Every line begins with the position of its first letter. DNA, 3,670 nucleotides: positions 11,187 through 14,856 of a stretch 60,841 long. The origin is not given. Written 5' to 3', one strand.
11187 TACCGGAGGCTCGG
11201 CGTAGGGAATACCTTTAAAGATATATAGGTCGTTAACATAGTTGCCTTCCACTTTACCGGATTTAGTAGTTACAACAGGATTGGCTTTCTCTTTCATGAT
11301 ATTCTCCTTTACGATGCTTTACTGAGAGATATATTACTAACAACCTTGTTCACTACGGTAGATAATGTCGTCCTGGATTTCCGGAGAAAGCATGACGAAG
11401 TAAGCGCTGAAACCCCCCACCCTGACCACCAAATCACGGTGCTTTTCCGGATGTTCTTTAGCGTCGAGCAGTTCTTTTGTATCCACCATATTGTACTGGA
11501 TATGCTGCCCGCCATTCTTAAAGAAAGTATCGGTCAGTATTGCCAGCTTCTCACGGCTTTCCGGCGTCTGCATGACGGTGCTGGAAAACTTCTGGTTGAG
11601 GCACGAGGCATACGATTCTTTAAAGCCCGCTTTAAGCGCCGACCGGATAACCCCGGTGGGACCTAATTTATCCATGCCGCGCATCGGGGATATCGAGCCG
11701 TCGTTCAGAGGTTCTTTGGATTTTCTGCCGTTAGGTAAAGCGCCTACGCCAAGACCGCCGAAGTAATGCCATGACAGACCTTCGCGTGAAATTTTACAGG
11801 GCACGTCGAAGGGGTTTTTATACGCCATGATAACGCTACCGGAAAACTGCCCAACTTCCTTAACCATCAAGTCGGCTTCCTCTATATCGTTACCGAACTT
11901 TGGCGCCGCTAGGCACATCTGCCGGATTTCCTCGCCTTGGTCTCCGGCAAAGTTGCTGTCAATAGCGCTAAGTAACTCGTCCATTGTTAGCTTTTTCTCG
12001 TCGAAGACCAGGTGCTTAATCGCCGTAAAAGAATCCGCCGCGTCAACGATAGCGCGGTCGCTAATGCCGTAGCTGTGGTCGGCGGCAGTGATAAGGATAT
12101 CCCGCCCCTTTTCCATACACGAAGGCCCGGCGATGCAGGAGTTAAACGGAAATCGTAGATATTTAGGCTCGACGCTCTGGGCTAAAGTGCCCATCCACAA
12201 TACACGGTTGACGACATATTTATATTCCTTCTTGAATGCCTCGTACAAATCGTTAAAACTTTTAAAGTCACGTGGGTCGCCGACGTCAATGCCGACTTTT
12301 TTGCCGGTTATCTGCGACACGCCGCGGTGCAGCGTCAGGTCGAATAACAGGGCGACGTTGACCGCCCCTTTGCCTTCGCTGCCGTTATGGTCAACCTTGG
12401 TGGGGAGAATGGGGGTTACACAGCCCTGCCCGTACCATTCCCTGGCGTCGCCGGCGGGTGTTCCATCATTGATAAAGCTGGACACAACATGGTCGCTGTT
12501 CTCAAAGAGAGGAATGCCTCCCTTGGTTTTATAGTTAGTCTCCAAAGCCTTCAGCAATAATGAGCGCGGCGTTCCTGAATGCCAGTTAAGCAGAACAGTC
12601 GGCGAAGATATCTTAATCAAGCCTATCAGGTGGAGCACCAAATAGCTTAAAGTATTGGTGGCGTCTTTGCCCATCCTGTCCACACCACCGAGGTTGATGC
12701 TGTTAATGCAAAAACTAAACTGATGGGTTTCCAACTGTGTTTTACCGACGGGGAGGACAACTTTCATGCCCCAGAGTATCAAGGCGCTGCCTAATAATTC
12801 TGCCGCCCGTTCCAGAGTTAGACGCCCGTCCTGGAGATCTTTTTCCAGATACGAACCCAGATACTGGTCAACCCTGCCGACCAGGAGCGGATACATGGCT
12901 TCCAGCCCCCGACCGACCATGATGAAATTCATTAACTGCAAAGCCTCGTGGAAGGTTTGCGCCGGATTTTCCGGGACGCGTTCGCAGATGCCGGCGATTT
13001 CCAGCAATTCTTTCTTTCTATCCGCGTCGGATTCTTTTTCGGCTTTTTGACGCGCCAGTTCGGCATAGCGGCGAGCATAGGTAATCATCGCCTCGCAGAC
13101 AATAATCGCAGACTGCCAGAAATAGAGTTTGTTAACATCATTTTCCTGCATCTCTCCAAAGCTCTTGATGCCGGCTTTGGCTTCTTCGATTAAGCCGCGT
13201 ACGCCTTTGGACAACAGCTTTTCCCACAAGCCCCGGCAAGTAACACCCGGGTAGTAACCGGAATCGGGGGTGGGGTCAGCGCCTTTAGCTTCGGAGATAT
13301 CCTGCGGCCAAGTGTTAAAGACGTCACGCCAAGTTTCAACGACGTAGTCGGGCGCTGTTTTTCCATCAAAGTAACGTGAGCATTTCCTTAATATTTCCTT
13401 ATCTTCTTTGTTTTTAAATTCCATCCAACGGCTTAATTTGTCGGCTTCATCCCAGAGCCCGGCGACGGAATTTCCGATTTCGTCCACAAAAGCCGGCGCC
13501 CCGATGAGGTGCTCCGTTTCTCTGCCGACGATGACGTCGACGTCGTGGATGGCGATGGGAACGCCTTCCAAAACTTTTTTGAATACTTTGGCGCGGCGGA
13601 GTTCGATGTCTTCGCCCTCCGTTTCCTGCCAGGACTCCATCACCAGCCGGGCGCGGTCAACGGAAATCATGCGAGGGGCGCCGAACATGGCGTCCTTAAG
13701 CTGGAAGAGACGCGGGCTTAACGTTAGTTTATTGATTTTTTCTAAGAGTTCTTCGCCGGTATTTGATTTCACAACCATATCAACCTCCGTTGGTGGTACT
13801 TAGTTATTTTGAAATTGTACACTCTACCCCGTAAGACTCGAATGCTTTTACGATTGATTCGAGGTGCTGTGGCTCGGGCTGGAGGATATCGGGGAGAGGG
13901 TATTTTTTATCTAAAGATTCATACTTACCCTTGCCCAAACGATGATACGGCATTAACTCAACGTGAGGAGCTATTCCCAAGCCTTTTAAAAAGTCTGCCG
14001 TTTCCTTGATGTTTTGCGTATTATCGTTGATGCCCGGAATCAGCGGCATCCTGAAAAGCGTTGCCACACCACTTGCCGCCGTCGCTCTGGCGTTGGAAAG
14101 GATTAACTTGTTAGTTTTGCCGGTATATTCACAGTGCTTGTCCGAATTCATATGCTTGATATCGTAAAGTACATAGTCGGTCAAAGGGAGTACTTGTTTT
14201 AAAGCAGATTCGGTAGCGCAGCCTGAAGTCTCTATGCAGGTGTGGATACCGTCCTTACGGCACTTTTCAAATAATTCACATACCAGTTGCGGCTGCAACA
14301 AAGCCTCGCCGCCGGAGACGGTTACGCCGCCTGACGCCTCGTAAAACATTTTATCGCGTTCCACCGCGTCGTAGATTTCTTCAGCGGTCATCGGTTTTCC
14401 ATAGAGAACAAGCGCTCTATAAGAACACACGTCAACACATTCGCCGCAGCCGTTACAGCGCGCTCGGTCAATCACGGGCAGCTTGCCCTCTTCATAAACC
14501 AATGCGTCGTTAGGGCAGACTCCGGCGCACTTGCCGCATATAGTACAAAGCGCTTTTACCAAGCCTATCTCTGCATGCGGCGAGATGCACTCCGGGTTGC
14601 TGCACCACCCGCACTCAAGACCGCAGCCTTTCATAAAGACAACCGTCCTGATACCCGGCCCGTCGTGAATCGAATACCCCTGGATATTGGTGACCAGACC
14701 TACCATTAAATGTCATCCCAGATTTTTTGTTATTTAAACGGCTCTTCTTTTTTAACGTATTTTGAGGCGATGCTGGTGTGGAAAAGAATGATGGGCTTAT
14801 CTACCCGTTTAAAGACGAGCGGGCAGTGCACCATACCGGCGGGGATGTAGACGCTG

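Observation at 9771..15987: IclR-cupin-activase-glycyl radical enzyme-carboxylesterase operon whose GRE has a Cys loop (GCVT) matching no characterised chemistry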

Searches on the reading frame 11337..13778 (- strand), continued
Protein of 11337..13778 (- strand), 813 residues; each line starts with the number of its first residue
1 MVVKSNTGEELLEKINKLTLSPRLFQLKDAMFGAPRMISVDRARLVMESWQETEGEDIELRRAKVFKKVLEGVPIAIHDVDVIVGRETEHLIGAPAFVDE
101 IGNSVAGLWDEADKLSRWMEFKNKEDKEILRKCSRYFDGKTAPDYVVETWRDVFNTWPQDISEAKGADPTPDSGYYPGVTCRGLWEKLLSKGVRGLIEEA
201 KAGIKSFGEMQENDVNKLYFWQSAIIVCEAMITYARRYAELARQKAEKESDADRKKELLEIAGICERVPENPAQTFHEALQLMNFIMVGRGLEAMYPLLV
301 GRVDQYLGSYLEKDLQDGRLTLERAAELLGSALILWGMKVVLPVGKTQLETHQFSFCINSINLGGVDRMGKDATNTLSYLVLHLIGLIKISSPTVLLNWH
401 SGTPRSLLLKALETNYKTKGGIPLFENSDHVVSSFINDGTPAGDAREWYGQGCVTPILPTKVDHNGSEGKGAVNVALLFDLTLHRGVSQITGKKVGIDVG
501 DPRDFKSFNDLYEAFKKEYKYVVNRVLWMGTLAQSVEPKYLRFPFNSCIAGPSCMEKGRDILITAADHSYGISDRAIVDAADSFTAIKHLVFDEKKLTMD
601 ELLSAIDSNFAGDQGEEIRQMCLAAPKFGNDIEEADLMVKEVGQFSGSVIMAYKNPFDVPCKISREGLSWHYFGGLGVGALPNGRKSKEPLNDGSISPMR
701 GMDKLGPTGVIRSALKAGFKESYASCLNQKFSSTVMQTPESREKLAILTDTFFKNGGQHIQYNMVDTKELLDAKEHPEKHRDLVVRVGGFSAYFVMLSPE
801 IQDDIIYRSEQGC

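Call 83: predict_structure(alignment_id=A3)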
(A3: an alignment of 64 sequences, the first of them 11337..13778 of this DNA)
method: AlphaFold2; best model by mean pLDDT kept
length: 813 residues; sequences in the alignment: 64
mean_pLDDT: 91.0   pTM: 0.91
mean pLDDT of the five models: 91.0, 90.4, 89.5, 89.0, 88.3
residues with pLDDT >= 90: 583; 70-90: 195; 50-70: 28; < 50: 7
segments of 3 or more residues with pLDDT < 50: 1-6
pLDDT, mean of each block of 10 residues (from residue 1): 51 94 94 91 98 97 98 96 95 93 81 66 91 95 93 94 85 82 94 98 97 95 99 99 98 97 98 98 96 85 95 96 97 92 77 67 95 96 95 91 95 91 91 90 93 84 67 91 97 97 97 98 92 90 94 93 81 91 98 98 98 97 96 97 94 86 82 92 95 83 91 91 85 88 93 93 91 94 83 86 87 72
secondary structure, 60 per line:
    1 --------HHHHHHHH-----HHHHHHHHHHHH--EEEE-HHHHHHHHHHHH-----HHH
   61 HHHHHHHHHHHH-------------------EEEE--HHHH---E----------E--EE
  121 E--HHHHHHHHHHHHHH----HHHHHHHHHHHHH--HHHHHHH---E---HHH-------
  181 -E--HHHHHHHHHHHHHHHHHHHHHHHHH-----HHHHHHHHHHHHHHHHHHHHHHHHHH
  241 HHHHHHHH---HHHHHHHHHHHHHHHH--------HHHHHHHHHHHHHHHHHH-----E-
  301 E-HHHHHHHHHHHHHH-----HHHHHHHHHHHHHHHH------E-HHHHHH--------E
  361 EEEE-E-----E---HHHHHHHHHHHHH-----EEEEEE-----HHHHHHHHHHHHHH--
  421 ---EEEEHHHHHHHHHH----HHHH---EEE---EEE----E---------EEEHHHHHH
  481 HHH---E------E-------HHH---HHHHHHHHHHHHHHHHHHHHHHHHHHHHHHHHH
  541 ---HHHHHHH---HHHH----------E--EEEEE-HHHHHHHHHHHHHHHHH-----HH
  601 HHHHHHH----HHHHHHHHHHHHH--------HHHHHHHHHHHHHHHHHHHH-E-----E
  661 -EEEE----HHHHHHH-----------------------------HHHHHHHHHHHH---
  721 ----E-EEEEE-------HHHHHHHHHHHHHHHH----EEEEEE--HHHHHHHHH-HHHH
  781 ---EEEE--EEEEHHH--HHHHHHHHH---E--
elements in order (helices of 4 or more, strands of 3 or more residues): H9-16 H22-33 E36-39 H41-52 H58-72 E92-95 H98-101 E119-121 H124-137 H142-154 H157-163 H185-209 H215-248 H252-267 H276-293 H303-316 H322-337 H346-351 E360-364 H376-388 E394-399 H405-418 E424-427 H428-437 H442-445 E449-451 E455-457 E472-474 H475-483 H508-540 H544-550 H554-557 E571-575 H577-593 H599-607 H612-624 H633-652 E662-665 H670-676 H706-717 E727-731 H739-754 E759-764 H767-775 H777-780 E784-787 E790-793 H799-807
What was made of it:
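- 12414..12425 (-): Cys loop G452-C453-V454-T455. Lies at a hairpin tip in the model (call 83).
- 11355..11423 (-): Glycyl radical fingerprint R786-V-G-G789-F ... R808. G789 is the radical site. Lies at a hairpin tip between strands 784-787 and 790-793 (call 83).
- On Glycyl radical enzyme superfamily (PFL-like): Both loops are hairpin tips in the pLDDT 91 model (call 83).
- Checked: In the AlphaFold model (pLDDT 91) it lies at the turn between strands 449-451 and 455-457 (call 83).
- Tried and rejected: This was not possible because only summary data are returned (call 83).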

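Call 85: fold_search(model_id=the predicted structure, library=pdb)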
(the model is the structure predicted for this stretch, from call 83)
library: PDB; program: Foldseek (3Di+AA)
matches with E <= 10: 178; with E <= 0.001: 79
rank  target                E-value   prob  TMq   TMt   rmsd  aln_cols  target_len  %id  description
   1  9rco_A                2.7e-56  1.00  0.89  0.91   2.8       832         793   28  1,2-propanediol dehydratase with 0.1 % glycerol additive (released 2025-06-11)
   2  9rcp_B                9.2e-56  1.00  0.89  0.91   2.7       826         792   28  1,2-propanediol dehydratase with 0.1 % 1,3-propanediol additive (released 2025-06-11)
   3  1r8w_A                2.4e-55  1.00  0.91  0.94   2.3       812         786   31  Native structure of the B12-independent glycerol dehydratase from clostridium butyricum (released 2004-06-01)
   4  9rcq_A                6.5e-55  1.00  0.89  0.89   2.9       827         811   28  1,2-propanediol dehydratase with no ligand additives (released 2025-06-11)
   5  9rcp_C                8.2e-55  1.00  0.88  0.90   2.9       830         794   28  1,2-propanediol dehydratase with 0.1 % 1,3-propanediol additive (released 2025-06-11)
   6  5i2g_A                2.0e-54  1.00  0.88  0.90   2.9       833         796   30  1,2-propanediol Dehydration in Roseburia inulinivorans; Structural Basis for Substrate and Enantiomer Selectivity (released 2016-06-01)
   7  6vxc_A                7.0e-54  1.00  0.90  0.93   2.7       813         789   30  Crystal structure of hydroxyproline dehydratase (HypD) from Clostridioides difficile (released 2020-04-08)
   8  8iof_A                1.1e-53  1.00  0.90  0.92   2.9       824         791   29  Crystal structure of N-methyl-Cis-4-hydroxy-D-proline dehydratase in Clostridium sp. FS41 (released 2024-03-27)
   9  5i2g_B                1.9e-53  1.00  0.88  0.90   2.9       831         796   30  1,2-propanediol Dehydration in Roseburia inulinivorans; Structural Basis for Substrate and Enantiomer Selectivity (released 2016-06-01)
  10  5i2a_A                2.5e-53  1.00  0.89  0.87   3.3       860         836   29  1,2-propanediol Dehydration in Roseburia inulinivorans; Structural Basis for Substrate and Enantiomer Selectivity (released 2016-06-01)
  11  8iof_C                2.0e-52  1.00  0.90  0.92   3.0       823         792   28  Crystal structure of N-methyl-Cis-4-hydroxy-D-proline dehydratase in Clostridium sp. FS41 (released 2024-03-27)
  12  9f3x_C                2.9e-52  1.00  0.91  0.93   2.7       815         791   29  CutC choline lyase in complex with cyclopropylcholine (released 2024-05-08)
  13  5a0u_A                4.4e-52  1.00  0.90  0.93   2.7       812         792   30  Structure of CutC choline lyase choline bound form from Klebsiella pneumoniae. (released 2015-07-29)
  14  5a0u_B                1.0e-51  1.00  0.88  0.91   3.1       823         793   29  Structure of CutC choline lyase choline bound form from Klebsiella pneumoniae. (released 2015-07-29)
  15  5i2a_B                1.0e-51  1.00  0.88  0.86   3.5       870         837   28  1,2-propanediol Dehydration in Roseburia inulinivorans; Structural Basis for Substrate and Enantiomer Selectivity (released 2016-06-01)
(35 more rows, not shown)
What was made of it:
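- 11337..13778 (-): 813-aa glycyl radical enzyme of an uncharacterised clade. AlphaFold pLDDT 91, TM 0.87-0.91 to all solved GREs at 22-31% identity (calls 83, 85).
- On Glycyl radical enzyme superfamily (PFL-like): TM is about 0.9 to solved GREs (call 85).
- The overall fold is the same (TM 0.86-0.89, call 85).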

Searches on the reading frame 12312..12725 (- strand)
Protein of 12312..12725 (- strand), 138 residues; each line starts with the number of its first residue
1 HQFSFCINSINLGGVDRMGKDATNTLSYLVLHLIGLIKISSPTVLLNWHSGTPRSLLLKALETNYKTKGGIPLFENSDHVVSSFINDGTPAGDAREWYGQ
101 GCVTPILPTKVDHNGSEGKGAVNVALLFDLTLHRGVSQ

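Call 49: search_solved_structures(query=window:12312-12725:-, max_evalue=0.001, show_alignments=5)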
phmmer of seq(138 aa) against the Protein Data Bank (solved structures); distinct sequences matched with E-value up to 0.001: 29.
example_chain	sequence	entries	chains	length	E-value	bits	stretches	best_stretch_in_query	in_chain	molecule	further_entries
1r8w_A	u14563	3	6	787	3.1e-12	49.8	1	10-136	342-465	glycerol dehydratase | B12-independent glycerol dehydratase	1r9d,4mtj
9rco_A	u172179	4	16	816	1.9e-11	47.2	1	9-136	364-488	Glycyl radical protein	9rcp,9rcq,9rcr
8id0_A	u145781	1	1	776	8.2e-11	45.2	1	9-110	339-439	formate C-acetyltransferase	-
7e7l_A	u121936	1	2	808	4.9e-10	42.7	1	8-111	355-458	Hydroxyphenylacetic acid decarboxylase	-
5i2a_A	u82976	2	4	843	2.3e-09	40.5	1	9-112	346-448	Diol-dehydratase | Diol dehydratase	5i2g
5kdp_A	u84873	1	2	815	4.5e-09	39.5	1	11-110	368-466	Choline trimethylamine-lyase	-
5faw_A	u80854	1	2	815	4.8e-09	39.4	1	11-113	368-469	Choline trimethylamine-lyase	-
9r0v_A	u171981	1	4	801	6e-09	39.1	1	11-110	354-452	Choline trimethylamine-lyase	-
9ht9_A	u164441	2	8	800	6.1e-09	39.1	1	11-110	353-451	Choline trimethylamine-lyase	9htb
5fav_A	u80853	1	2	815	6.2e-09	39.1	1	11-110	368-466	Choline trimethylamine-lyase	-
5fay_A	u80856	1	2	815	6.2e-09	39.1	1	11-110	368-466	Choline trimethylamine-lyase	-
6vue_A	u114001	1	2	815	6.2e-09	39.1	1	11-110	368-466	Choline trimethylamine-lyase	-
5fau_A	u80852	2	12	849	6.6e-09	39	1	11-110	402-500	Choline trimethylamine-lyase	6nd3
6vxc_A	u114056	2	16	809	1.9e-08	37.5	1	9-135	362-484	Trans-4-hydroxy-L-proline dehydratase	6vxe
8id1_A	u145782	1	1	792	2.8e-08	37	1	9-108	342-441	Formate C-acetyltransferase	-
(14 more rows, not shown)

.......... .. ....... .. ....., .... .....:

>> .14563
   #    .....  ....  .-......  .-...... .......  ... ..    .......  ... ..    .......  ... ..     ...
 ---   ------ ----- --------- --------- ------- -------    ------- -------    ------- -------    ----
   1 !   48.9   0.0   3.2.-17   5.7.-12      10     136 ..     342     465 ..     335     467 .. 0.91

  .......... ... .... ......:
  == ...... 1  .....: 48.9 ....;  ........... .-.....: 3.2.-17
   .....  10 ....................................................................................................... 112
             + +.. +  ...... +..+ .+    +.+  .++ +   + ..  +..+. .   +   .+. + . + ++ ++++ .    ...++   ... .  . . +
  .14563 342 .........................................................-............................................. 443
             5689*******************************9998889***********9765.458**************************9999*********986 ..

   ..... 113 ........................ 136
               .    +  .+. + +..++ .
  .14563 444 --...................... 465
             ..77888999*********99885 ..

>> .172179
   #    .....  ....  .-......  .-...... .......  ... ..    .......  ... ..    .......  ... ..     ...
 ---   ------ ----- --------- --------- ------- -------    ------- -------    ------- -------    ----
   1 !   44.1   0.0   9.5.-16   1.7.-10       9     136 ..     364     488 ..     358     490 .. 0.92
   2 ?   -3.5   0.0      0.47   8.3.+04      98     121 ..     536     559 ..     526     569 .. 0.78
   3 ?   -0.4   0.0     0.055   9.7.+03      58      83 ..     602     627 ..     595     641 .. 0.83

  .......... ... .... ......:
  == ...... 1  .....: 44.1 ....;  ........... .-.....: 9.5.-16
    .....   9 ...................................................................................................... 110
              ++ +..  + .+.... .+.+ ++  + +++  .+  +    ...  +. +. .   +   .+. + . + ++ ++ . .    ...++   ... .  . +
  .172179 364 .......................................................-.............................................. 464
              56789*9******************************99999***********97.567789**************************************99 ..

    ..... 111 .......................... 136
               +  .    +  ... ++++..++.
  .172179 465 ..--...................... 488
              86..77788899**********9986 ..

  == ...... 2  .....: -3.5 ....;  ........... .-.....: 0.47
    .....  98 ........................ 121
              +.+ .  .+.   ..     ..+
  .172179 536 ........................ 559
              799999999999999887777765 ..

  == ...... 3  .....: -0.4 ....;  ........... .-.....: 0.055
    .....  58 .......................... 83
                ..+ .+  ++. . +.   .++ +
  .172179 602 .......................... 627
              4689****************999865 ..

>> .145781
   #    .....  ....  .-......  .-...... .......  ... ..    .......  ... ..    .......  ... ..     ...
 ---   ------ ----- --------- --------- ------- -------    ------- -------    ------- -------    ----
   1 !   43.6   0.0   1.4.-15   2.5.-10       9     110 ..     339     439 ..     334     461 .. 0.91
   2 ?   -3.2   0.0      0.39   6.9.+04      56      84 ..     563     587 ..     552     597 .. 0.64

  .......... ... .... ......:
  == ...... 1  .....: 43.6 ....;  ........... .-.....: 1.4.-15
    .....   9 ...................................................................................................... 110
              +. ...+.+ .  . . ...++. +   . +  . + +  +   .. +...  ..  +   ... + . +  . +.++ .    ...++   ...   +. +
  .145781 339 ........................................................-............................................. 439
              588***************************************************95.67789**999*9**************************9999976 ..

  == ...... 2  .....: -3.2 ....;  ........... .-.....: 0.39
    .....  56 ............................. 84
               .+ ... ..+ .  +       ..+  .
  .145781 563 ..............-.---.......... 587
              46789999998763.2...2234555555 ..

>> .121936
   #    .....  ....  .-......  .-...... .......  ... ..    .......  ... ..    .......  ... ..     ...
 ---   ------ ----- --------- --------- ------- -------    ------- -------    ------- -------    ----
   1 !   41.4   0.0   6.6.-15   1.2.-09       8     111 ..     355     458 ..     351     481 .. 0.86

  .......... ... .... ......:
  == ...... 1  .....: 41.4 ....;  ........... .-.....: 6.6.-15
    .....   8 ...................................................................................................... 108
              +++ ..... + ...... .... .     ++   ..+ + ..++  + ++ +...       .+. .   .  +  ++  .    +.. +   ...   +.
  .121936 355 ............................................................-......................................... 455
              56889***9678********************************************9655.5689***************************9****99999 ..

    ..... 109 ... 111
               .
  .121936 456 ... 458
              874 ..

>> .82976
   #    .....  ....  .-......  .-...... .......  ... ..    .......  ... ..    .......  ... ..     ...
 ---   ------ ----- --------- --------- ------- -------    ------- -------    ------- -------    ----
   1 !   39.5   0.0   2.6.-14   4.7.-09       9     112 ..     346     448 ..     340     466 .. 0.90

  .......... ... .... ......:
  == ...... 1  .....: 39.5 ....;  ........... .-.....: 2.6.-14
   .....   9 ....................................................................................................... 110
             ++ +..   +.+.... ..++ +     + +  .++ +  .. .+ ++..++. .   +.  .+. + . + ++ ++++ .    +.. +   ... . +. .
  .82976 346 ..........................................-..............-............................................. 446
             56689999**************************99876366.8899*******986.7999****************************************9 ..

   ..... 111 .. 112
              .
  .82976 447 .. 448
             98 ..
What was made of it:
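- On GRE decarboxylases (HPAD, IAD, PAD, AAD): AAD shares the absence of the loop Glu (call 49).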

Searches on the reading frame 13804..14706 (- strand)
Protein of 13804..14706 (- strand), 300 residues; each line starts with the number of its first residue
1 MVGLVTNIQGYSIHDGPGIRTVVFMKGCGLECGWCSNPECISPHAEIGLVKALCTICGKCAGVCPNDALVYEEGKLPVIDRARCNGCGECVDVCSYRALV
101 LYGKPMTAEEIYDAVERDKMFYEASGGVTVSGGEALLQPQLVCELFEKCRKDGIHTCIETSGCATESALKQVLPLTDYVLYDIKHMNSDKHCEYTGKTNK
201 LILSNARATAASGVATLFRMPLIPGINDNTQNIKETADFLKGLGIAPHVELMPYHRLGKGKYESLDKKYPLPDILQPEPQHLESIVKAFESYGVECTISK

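Call 3: search_protein_families(library=pfam, proteins=[window:13804-14706:-])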
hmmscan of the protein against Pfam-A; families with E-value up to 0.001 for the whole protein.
window:13804-14706:- (300 aa): 10 families
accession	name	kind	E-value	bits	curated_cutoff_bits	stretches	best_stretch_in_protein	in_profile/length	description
PF04055.27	Radical_SAM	-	6.5e-16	59.4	29.5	1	94-237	14-163/166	Radical SAM superfamily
PF13353.11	Fer4_12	-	5.5e-11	43.3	22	1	15-190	2-122/137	4Fe-4S single cluster domain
PF00037.32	Fer4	-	4.1e-09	36.3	21.1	2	77-99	1-23/24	4Fe-4S binding domain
PF12838.12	Fer4_7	-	8.7e-08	33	27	1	54-97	2-51/52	4Fe-4S dicluster domain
PF13187.11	Fer4_9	-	1.4e-07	31.9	27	1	54-98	2-51/52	4Fe-4S dicluster domain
PF13237.11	Fer4_10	-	4.7e-07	30.1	25.5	1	51-94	6-52/53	4Fe-4S dicluster domain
PF12837.12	Fer4_6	-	6.1e-07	29.5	25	1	77-99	2-24/24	4Fe-4S binding domain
PF13484.11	Fer4_16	-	2.4e-06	28.7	30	0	83-119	1-38/66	4Fe-4S double cluster binding domain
PF12797.12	Fer4_2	-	8.8e-05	22.7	24.5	1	77-95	3-21/22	4Fe-4S binding domain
PF14697.11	Fer4_21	-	0.00015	22.3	35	1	52-95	6-52/59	4Fe-4S dicluster domain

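Call 4: search_protein_families(library=ncbifam, proteins=[window:13804-14706:-])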
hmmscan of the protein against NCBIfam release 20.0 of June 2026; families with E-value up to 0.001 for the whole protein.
window:13804-14706:- (300 aa): 58 families (the best 25 are shown)
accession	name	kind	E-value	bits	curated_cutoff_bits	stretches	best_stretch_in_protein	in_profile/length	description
TIGR02494.1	PFLE_PFLC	subfamily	4e-99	331.6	174.35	1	5-293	1-293/293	glycyl-radical enzyme activating protein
NF043069.1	T4HPD_activ_SAM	equivalog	7.7e-98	327.5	425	1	3-298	2-297/299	trans-4-hydroxy-L-proline dehydratase activase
NF048010.1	SfplDhtActHpsHDes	equivalog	1.7e-90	302.9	430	1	3-285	6-294/298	(2S)-3-sulfopropanediol dehydratase activating enzyme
NF048008.1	SfplDhtActHpfHKleb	equivalog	2.4e-86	289.9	500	1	5-298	2-305/308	(2S)-3-sulfopropanediol dehydratase activating enzyme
NF033719.1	ind_deCO2_activ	equivalog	4.2e-85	285.7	425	1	4-298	2-302/302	indoleacetate decarboxylase activase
TIGR04395.1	cutC_activ_rSAM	equivalog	1.9e-84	283.6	360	1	5-298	7-306/309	choline TMA-lyase-activating enzyme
NF033717.2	HPDL_rSAM_activ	equivalog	2.8e-80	269.9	420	1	3-299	4-306/311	4-hydroxyphenylacetate decarboxylase activase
TIGR02493.1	PFLA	equivalog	1.3e-61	207.9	231.75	2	101-291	41-234/235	pyruvate formate-lyase-activating protein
NF007483.0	PRK10076.1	equivalog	2.9e-59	200.6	326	2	83-298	75-290/292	[formate-C-acetyltransferase]-activating enzyme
TIGR04003.1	rSAM_BssD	equivalog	1.8e-58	198.2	496.45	1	4-294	2-301/314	[benzylsuccinate synthase]-activating enzyme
TIGR04041.1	activase_YjjW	hypoth_equivalog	9.6e-53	179.4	250.2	1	3-260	2-244/276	YjjW family glycine radical enzyme activase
NF008356.0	PRK11145.1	equivalog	5.5e-51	173.2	375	2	102-295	47-243/246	pyruvate formate lyase 1-activating protein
TIGR02495.1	NrdG2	equivalog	6.2e-16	58.3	131.15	2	105-241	46-181/193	anaerobic ribonucleoside-triphosphate reductase activating protein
NF004541.0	PRK05888.2-2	equivalog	1.8e-09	37.7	217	1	47-100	56-112/168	NADH-quinone oxidoreductase subunit NuoI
TIGR02491.1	NrdG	equivalog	3e-09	37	126.1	1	6-43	3-40/154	anaerobic ribonucleoside-triphosphate reductase activating protein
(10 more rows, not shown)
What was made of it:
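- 13804..14706 (-): GRE-activating radical SAM enzyme with a ferredoxin-like two-cluster insert. Radical_SAM plus Fer4 domains (calls 3, 4).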
